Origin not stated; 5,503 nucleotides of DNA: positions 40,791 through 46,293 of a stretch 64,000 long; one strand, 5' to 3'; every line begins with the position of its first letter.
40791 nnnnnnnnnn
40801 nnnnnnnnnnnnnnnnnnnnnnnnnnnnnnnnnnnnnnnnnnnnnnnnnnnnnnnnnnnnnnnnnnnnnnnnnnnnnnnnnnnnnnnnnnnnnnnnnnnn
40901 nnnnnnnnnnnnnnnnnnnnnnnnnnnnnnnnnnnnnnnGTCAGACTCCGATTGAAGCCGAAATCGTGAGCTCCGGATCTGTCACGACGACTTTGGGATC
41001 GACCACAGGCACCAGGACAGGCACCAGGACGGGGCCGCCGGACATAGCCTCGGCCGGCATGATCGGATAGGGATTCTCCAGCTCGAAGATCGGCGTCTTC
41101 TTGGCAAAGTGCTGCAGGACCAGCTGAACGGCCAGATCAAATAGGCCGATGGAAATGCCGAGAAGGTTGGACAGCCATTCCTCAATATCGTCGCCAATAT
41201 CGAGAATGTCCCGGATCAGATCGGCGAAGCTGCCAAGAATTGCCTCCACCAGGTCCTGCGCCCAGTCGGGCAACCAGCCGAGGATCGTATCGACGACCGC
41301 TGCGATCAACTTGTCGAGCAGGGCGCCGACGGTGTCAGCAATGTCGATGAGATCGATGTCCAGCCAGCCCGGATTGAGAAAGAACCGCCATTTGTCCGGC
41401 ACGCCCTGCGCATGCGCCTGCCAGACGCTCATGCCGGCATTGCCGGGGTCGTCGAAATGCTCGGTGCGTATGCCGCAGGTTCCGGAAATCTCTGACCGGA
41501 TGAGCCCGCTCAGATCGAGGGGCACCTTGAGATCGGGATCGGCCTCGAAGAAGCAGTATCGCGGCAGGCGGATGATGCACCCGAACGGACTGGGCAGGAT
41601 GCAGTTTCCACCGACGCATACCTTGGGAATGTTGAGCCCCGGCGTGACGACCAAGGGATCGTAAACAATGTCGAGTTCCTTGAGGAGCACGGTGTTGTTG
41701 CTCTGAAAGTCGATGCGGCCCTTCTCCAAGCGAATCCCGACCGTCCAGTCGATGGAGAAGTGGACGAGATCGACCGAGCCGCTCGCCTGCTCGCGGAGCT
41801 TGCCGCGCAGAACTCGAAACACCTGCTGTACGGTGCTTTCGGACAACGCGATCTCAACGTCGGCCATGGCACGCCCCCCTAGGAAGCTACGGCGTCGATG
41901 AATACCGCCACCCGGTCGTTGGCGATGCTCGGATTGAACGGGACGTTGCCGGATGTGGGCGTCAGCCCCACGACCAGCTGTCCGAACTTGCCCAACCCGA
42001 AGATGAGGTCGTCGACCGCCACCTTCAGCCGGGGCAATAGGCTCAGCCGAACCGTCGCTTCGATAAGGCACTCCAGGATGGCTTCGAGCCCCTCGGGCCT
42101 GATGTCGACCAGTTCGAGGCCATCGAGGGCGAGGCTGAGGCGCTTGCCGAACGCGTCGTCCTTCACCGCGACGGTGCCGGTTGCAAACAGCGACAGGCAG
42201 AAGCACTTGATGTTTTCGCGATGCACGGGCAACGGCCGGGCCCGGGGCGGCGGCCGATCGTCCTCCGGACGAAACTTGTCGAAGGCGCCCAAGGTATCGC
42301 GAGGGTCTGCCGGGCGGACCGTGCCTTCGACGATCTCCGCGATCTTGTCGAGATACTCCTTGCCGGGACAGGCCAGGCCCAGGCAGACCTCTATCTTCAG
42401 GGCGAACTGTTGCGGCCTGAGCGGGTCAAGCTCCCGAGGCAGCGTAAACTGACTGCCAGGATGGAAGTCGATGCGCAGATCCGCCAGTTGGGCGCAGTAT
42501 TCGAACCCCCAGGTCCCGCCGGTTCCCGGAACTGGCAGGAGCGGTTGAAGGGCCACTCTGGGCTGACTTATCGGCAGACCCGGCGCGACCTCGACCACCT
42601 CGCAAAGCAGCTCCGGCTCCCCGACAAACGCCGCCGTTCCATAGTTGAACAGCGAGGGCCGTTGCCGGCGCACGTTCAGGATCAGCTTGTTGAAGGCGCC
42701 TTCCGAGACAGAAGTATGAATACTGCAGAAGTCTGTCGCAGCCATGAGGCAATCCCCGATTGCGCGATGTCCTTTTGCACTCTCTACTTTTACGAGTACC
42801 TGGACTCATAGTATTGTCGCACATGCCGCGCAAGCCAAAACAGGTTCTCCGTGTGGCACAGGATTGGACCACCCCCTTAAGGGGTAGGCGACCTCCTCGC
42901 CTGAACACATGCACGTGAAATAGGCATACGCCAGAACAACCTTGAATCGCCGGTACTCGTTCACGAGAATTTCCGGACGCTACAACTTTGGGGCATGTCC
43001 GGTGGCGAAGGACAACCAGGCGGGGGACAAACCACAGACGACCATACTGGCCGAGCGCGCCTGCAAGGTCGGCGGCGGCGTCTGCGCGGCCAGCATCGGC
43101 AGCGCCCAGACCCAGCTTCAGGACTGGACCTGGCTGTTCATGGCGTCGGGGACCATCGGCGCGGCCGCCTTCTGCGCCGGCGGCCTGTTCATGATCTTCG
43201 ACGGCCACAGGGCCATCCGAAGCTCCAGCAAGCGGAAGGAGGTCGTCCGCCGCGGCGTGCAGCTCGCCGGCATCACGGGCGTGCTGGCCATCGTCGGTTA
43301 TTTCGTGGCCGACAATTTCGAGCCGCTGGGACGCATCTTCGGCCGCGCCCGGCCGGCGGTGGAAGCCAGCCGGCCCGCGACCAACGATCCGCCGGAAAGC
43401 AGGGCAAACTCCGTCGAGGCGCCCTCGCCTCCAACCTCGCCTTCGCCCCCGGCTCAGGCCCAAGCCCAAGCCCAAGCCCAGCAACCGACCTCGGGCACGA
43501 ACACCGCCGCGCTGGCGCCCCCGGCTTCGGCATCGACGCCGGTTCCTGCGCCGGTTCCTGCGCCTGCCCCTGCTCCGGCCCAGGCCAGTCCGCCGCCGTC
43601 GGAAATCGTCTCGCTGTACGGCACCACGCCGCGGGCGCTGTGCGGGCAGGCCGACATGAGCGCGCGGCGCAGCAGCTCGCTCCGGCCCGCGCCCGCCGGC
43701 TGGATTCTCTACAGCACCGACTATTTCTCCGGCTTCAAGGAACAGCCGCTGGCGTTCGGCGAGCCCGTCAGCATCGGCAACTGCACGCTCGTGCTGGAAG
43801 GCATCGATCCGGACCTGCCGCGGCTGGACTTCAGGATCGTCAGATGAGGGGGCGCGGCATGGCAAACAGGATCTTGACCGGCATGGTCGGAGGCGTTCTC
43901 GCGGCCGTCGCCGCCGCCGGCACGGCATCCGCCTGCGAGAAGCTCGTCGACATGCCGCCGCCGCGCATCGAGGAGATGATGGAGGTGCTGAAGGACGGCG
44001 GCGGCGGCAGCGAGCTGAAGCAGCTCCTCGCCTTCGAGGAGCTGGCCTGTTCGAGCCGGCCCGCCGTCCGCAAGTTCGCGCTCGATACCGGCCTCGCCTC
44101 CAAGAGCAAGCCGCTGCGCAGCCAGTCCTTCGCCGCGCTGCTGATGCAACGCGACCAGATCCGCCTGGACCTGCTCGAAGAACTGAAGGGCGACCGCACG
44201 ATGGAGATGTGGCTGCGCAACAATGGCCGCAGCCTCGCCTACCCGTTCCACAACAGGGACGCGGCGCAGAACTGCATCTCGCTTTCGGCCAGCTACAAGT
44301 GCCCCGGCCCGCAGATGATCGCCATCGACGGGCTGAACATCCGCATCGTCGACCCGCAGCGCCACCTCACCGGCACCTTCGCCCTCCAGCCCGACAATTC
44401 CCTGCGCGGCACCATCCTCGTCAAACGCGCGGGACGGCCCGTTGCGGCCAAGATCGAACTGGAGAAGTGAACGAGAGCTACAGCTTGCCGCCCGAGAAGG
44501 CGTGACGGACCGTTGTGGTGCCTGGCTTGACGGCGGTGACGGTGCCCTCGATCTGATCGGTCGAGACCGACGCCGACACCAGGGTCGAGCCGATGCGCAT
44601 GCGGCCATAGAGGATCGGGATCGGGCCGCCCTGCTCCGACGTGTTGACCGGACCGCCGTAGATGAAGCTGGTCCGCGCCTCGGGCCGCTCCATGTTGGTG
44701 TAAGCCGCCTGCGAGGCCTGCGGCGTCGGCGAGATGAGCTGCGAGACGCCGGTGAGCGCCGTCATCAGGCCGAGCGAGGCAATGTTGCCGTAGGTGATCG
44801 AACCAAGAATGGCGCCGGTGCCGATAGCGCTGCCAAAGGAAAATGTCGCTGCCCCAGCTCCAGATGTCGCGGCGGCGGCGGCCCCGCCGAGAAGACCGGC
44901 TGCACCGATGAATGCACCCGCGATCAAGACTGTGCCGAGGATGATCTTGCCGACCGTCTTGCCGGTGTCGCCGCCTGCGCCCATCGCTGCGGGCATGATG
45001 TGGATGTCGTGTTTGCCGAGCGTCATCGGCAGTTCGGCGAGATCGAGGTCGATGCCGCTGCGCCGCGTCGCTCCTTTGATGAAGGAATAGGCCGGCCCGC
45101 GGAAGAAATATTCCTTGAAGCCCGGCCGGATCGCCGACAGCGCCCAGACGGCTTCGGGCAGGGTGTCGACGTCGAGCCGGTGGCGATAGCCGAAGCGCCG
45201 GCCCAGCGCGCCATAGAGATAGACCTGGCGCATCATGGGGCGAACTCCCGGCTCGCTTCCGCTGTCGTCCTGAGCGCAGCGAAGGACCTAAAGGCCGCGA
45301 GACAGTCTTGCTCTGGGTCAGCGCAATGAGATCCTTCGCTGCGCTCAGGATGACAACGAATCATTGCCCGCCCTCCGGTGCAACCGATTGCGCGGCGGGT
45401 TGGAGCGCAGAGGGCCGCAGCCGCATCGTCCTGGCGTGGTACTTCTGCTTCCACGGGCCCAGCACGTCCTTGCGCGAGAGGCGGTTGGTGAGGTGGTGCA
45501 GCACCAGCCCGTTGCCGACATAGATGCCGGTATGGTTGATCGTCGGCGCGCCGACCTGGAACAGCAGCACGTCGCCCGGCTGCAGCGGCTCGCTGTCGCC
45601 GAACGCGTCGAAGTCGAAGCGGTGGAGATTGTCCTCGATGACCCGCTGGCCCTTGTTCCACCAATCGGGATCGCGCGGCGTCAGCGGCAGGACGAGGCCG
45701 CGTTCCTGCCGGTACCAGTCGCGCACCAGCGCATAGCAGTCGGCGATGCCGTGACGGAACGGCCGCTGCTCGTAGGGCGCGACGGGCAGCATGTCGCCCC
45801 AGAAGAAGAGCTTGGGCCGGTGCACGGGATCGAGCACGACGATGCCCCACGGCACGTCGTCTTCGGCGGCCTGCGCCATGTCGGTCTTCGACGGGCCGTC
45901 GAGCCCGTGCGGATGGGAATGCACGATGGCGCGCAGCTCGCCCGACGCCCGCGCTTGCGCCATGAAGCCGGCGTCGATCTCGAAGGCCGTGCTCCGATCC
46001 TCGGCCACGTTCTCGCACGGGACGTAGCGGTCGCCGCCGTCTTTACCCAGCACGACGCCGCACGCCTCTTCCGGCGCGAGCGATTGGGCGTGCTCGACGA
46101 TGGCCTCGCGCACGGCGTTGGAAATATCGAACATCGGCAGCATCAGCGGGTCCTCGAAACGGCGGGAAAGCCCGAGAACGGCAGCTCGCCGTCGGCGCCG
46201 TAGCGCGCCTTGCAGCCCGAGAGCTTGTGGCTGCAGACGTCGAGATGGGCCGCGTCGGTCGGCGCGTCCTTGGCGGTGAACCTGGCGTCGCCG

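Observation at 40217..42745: Uncharacterised three-gene operon (two tubular-lipid-binding-like proteins and a permuted cupredoxin-like protein) inserted between tail genes I and J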

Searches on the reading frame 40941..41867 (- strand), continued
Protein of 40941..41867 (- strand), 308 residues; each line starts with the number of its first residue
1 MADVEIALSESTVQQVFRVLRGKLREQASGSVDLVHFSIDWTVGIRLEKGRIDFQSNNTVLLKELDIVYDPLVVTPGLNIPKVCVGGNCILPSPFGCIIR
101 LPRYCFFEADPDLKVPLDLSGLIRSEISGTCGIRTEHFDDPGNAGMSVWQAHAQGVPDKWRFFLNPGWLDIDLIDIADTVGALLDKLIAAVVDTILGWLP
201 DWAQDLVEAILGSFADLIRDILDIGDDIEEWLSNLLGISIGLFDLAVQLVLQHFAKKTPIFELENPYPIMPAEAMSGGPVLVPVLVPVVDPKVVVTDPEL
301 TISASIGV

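Call 99: search_protein_families(library=pfam, proteins=[L014:8370-9029:+, L014:11572-12780:+, L041:8137-9297:-, L041:11783-13081:+, L042:8886-9215:-, L042:12123-12611:-, L039:6197-8197:-, L039:11820-12329:+, L018:3344-4414:-, L017:2966-4192:+], max_evalue=0.001)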
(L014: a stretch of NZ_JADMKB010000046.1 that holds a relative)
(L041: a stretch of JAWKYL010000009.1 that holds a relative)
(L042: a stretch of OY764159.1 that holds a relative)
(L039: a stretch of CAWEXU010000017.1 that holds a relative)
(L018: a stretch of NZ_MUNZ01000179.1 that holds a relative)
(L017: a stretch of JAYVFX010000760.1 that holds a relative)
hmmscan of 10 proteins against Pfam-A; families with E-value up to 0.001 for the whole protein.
L014:8370-9029:+ (220 aa): 0 families

L014:11572-12780:+ (403 aa): 0 families

L041:8137-9297:- (387 aa): 0 families

L041:11783-13081:+ (433 aa): 1 family
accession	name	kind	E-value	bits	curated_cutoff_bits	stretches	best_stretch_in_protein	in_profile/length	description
PF00144.29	Beta-lactamase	-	3.1e-49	168.4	27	1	57-413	9-313/329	Beta-lactamase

L042:8886-9215:- (110 aa): 0 families

L042:12123-12611:- (163 aa): 0 families

L039:6197-8197:- (667 aa): 0 families

L039:11820-12329:+ (170 aa): 1 family
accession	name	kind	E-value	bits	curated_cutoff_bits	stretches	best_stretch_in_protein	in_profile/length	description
PF13298.12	LigD_N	-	9.6e-45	151.6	31.1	1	39-151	1-107/107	DNA Ligase D 3'-phosphoesterase domain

L018:3344-4414:- (357 aa): 0 families

L017:2966-4192:+ (409 aa): 6 families
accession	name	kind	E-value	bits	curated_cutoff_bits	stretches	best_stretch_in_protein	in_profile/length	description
PF00158.32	Sigma54_activat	-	9.5e-66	221.1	20.2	1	85-251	1-167/168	Sigma-54 interaction domain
PF25601.1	AAA_lid_14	-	1.3e-23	83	27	1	257-334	1-78/87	AAA+ ATPase lid domain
PF14532.12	Sigma54_activ_2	-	1.9e-18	67.5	25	1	87-256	2-138/138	Sigma-54 interaction domain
PF07728.20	AAA_5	-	2.7e-05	24.6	22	1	109-226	2-122/139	AAA domain (dynein-related subfamily)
PF00004.35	AAA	-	3.4e-05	24.7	21.2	1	109-234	1-119/131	ATPase family associated with various cellular activities (AAA)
PF02954.25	HTH_8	-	0.00028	21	22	1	348-387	2-41/42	Bacterial regulatory protein, Fis family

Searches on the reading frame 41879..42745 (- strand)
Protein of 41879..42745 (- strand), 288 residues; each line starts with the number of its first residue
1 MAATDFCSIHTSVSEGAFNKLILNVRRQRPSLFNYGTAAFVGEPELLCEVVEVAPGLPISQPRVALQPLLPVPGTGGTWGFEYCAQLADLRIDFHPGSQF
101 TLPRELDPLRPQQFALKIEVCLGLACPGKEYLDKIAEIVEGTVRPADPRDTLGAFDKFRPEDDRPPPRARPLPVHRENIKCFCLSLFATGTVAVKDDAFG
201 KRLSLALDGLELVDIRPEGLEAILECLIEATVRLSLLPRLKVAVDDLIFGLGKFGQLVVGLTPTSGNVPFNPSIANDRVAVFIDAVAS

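Call 3: search_protein_families(library=pfam, proteins=[window:41879-42745:-], max_evalue=1)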
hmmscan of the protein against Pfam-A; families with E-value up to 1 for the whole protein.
window:41879-42745:- (288 aa): 0 families

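Call 4: search_protein_families(library=phrogs, proteins=[window:41879-42745:-], max_evalue=1)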
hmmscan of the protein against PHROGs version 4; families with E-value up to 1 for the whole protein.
window:41879-42745:- (288 aa): 0 families

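Call 5: search_protein_families(library=padloc, proteins=[window:41879-42745:-], max_evalue=1)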
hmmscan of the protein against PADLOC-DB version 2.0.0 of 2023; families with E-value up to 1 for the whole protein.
window:41879-42745:- (288 aa): 0 families

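Call 6: search_protein_families(library=ncbifam, proteins=[window:41879-42745:-], max_evalue=1)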
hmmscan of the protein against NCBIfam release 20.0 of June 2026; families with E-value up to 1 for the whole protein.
window:41879-42745:- (288 aa): 0 families

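Call 10: search_solved_structures(query=window:41879-42745:-, max_evalue=10)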
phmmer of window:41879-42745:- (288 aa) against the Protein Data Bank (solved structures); distinct sequences matched with E-value up to 10: 2.
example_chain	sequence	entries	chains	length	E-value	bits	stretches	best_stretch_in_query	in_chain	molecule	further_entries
4h1n_A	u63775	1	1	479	1.4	11.7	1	137-194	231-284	Cytochrome P450 2B4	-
8id1_A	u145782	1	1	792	1.4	11.7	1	244-273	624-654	Formate C-acetyltransferase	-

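Call 16: find_homologous_proteins(query=window:41879-42745:-)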
Query window:41879-42745:- (288 aa): 84 proteins with E <= 0.001 among 2504 candidates.
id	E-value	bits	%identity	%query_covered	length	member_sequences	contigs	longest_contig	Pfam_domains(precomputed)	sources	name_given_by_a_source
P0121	8.5e-190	648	100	100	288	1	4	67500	-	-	-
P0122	6.7e-134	464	72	100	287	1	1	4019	-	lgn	-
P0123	1.3e-124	434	69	100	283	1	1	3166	-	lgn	-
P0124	5.7e-92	327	54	100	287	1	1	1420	-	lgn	-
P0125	1.3e-91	325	53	100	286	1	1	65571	-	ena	-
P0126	1.9e-90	322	53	100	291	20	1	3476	-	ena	-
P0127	6.6e-87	310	51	99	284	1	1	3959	-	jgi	-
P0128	3.0e-86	308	52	100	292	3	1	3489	-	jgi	jgi:hypothetical protein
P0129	1.9e-85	305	50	98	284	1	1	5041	-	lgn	-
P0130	6.3e-84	300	49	100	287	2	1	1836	-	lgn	-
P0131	2.5e-83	298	49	99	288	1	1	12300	-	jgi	-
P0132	3.6e-82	294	49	99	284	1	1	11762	-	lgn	-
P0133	6.9e-82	293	50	95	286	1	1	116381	-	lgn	-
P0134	1.1e-81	293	49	98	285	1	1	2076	-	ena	-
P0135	1.1e-80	290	48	99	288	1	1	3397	-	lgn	-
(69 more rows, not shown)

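Call 37: predict_structure(alignment_id=A2)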
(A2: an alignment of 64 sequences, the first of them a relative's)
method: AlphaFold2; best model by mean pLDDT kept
length: 288 residues; sequences in the alignment: 64
mean_pLDDT: 90.2   pTM: 0.82
mean pLDDT of the five models: 90.2, 90.1, 89.5, 88.6, 86.3
residues with pLDDT >= 90: 196; 70-90: 70; 50-70: 21; < 50: 1
segments of 3 or more residues with pLDDT < 50: none
pLDDT, mean of each block of 10 residues (from residue 1): 63 90 97 98 98 96 98 95 98 95 97 97 97 95 82 65 84 97 98 95 96 92 97 94 81 68 86 86 79
secondary structure, 60 per line:
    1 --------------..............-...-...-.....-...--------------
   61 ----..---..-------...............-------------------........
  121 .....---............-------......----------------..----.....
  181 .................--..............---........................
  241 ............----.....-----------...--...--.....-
elements in order: H15-28 E34-36 H38-42 E79-93 E113-125 H129-140 H148-153 E179-197 E200-213 H217-252 E257-261 E273-275 E278-280 E283-287

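Call 40: fold_search(model_id=the predicted structure, library=pdb)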
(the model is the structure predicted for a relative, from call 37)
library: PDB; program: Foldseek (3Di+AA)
matches with E <= 10: 553; with E <= 0.001: 0
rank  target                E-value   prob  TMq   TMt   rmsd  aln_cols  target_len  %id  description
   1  2obd_A                4.7e-03  0.77  0.18  0.13  17.7       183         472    8  Crystal Structure of Cholesteryl Ester Transfer Protein (released 2007-01-23)
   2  9mj5_C                5.0e-03  0.10  0.08  0.11  22.4       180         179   12  Catalytic domain of human DNA polymerase alpha in complex with DNA and RPA (released 2025-02-19)
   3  8rk2_A                1.0e-02  0.08  0.08  0.11  21.9       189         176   10  Human Replication protein A (RPA; trimeric core) - ssDNA complex (released 2024-04-24)
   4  6baq_B                1.4e-02  0.63  0.19  0.26  14.1       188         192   14  Mus musculus BPIFA1 (released 2018-05-09)
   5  6baq_G                1.4e-02  0.57  0.18  0.25  13.8       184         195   13  Mus musculus BPIFA1 (released 2018-05-09)
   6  4kgo_B                1.6e-02  0.51  0.24  0.30  14.7       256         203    9  Crystal Structure of double Leucine to Methionine mutant human splunc1 lacking the secretion signal sequence (released 2013-09-25)
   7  3a1z_A                1.7e-02  0.30  0.14  0.18  16.6       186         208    9  Crystal structure of juvenile hormone binding protein from silkworm (released 2010-04-28)
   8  3a1z_C                2.8e-02  0.14  0.11  0.14  19.3       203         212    7  Crystal structure of juvenile hormone binding protein from silkworm (released 2010-04-28)
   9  6baq_A                2.9e-02  0.75  0.20  0.27  12.9       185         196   12  Mus musculus BPIFA1 (released 2018-05-09)
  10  6baq_C                3.3e-02  0.66  0.21  0.29  14.3       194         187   12  Mus musculus BPIFA1 (released 2018-05-09)
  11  9pd4_N                3.3e-02  0.07  0.09  0.07  22.4       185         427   12  NER dual incision complex - DuIM (released 2026-02-18)
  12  4kgo_A                3.8e-02  0.51  0.17  0.25  13.5       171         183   12  Crystal Structure of double Leucine to Methionine mutant human splunc1 lacking the secretion signal sequence (released 2013-09-25)
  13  9pd3_N                3.8e-02  0.06  0.09  0.12  22.4       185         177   12  NER dual incision complex - DuIS (released 2026-02-18)
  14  2rqf_MODEL_1_A        4.2e-02  0.11  0.11  0.13  18.4       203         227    9  Solution structure of juvenile hormone binding protein from silkworm in complex with JH III (released 2010-05-05)
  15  5i7l_B                5.4e-02  0.38  0.18  0.24  22.7       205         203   10  Crystal Structure of SPLUNC1 Disulfide Mutant M2 (A48C, V253C) (released 2016-05-18)
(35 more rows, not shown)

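Call 49: search_solved_structures(query=A2, max_evalue=10)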
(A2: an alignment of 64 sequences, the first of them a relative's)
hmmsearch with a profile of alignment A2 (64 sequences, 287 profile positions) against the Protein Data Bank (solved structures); distinct sequences matched with E-value up to 10: 5.
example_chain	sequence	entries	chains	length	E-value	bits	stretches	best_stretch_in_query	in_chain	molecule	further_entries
9b0z_B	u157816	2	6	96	0.87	12.1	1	129-207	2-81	Optineurin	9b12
1rnj_A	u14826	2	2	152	0.95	12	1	61-125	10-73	Deoxyuridine 5'-triphosphate nucleotidohydrolase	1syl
1dud_A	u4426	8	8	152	0.98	11.9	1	61-122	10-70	DEOXYURIDINE 5'-TRIPHOSPHATE NUCLEOTIDOHYDROLASE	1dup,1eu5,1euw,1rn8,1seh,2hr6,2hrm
6hde_A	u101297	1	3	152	1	11.9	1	61-121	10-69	Deoxyuridine 5'-triphosphate nucleotidohydrolase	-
8qai_A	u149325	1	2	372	9.6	8.7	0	111-158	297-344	sc-CC-7-LI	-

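Call 79: search_protein_families(library=pfam, alignment_id=A2, max_evalue=1)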
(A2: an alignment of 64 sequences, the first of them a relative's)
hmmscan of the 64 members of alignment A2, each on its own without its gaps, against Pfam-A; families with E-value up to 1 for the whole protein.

A. member 1, P0121 (288 aa): 0 families

B. families by the number of members that match (of 64 scanned): 3 families
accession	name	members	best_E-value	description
PF11333.13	DUF3135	1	0.011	Protein of unknown function (DUF3135)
PF15767.10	ARMH4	1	0.052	Armadillo-like helical domain-containing protein 4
PF13334.11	DUF4094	1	0.17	Domain of unknown function (DUF4094)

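Call 92: find_related_loci(query=A2, collection=viral_contigs, flank=10000)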
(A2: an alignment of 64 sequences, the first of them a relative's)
Query A2 (288 aa) in viral_contigs; peptide patterns used: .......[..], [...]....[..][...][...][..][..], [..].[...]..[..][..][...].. (x = any residue, [..] = any of these).
145 stretches matched a pattern; 1 encode a relative of the query (tblastn E <= 1e-3); 1 distinct loci.
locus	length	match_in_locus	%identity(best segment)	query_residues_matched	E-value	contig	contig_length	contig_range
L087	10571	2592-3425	37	1-283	4e-56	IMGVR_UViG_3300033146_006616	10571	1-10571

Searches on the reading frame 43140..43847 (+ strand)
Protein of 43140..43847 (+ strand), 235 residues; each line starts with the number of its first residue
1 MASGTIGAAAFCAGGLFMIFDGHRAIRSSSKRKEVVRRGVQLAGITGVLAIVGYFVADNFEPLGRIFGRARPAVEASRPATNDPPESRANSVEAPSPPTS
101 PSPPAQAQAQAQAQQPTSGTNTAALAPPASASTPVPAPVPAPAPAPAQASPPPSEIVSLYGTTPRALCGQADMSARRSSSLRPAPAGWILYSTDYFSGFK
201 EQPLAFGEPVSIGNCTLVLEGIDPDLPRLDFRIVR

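Call 61: search_protein_families(library=pfam, proteins=[window:43140-43847:+], max_evalue=0.01)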
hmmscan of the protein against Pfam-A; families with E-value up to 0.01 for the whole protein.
window:43140-43847:+ (235 aa): 0 families

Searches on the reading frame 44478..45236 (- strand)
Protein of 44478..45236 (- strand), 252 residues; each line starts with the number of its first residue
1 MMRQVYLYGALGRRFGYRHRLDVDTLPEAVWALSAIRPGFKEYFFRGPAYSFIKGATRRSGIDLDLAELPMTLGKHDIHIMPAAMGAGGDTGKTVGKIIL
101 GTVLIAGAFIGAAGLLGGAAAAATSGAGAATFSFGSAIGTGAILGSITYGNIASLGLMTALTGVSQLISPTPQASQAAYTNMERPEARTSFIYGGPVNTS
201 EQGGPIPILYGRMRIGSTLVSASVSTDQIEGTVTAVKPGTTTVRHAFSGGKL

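Call 61: search_protein_families(library=pfam, proteins=[window:44478-45236:-], max_evalue=0.01)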
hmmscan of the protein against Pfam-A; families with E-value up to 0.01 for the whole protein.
window:44478-45236:- (252 aa): 1 family
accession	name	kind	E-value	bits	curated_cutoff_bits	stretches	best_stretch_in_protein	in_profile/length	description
PF06805.18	Lambda_tail_I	-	3.1e-07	31.1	23.8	1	2-57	2-57/83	Bacteriophage lambda tail assembly protein I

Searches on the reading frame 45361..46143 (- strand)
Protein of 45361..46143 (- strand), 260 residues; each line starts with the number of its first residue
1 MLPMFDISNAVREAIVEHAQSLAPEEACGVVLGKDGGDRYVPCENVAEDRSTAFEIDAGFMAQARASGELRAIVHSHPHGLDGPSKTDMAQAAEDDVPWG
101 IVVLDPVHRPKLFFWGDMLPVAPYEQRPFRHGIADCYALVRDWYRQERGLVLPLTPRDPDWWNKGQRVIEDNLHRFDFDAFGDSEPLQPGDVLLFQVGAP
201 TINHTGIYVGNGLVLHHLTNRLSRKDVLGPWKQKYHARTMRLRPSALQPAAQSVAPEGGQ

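Call 61: search_protein_families(library=pfam, proteins=[window:45361-46143:-], max_evalue=0.01)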
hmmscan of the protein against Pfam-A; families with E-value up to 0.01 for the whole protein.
window:45361-46143:- (260 aa): 3 families
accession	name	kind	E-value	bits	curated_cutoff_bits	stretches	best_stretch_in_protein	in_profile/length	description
PF14464.11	Prok-JAB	-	4e-16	59.4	25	1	10-105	3-103/114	Prokaryotic homologs of the JAB domain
PF00877.26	NLPC_P60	-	5.2e-14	52.5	23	1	127-236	2-101/105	NlpC/P60 family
PF22262.2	DUF6950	-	0.0066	17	27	0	124-217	17-116/134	Domain of unknown function (DUF6950)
